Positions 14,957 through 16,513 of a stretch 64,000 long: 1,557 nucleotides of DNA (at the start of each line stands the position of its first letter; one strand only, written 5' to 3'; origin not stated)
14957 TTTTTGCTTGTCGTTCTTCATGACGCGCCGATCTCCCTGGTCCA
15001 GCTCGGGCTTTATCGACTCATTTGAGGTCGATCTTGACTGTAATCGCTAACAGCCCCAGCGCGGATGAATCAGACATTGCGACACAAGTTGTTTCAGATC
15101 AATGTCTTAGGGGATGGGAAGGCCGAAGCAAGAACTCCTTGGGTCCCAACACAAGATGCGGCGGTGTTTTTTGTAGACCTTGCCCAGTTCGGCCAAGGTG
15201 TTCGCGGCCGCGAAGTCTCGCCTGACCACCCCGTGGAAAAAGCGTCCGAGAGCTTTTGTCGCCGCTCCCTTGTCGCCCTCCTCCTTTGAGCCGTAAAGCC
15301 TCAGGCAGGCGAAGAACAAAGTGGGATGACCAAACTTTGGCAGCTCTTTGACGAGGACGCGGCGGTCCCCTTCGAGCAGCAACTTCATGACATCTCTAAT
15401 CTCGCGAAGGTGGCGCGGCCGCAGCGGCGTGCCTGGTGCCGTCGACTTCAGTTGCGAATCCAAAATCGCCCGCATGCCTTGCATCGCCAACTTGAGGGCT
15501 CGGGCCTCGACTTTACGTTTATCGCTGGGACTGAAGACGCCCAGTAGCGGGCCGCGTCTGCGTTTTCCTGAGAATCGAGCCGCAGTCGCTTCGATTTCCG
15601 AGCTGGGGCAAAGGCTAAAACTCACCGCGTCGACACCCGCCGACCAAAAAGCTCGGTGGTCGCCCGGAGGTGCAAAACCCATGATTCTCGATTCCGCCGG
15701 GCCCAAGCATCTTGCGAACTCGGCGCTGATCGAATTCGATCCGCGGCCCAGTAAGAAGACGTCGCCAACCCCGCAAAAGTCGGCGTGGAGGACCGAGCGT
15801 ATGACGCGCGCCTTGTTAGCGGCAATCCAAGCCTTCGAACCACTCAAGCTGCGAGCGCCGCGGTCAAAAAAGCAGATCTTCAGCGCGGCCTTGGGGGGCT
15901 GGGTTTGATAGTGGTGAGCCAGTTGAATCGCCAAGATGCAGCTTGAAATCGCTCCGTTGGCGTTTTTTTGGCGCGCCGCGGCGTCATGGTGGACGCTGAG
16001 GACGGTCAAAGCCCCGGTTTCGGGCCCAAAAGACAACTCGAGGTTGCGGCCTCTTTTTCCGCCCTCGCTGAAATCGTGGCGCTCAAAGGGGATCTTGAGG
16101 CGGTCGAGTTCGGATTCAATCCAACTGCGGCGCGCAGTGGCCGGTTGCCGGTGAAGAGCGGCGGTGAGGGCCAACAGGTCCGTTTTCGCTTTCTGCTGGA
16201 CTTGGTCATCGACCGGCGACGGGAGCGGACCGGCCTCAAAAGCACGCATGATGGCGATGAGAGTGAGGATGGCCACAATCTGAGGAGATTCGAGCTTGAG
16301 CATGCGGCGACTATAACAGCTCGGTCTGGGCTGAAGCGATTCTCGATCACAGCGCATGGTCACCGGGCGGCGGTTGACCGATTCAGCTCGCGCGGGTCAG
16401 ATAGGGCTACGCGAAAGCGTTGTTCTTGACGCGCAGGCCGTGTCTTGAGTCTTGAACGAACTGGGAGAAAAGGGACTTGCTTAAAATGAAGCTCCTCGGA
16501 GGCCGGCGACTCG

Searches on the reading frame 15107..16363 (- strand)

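Call 66: search_protein_families(library=pfam, proteins=[window:15107-16363:-], max_evalue=0.0001)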
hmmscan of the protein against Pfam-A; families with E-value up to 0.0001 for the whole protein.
window:15107-16363:- (418 aa): 0 families

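Call 68: search_protein_families(library=pfam, proteins=[window:15107-16363:-], max_evalue=0.01)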
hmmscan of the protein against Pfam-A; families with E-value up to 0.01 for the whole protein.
window:15107-16363:- (418 aa): 1 family
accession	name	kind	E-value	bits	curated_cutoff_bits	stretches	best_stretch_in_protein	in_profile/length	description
PF04389.22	Peptidase_M28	-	0.00019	21.7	21.3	1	120-249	15-158/193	Peptidase family M28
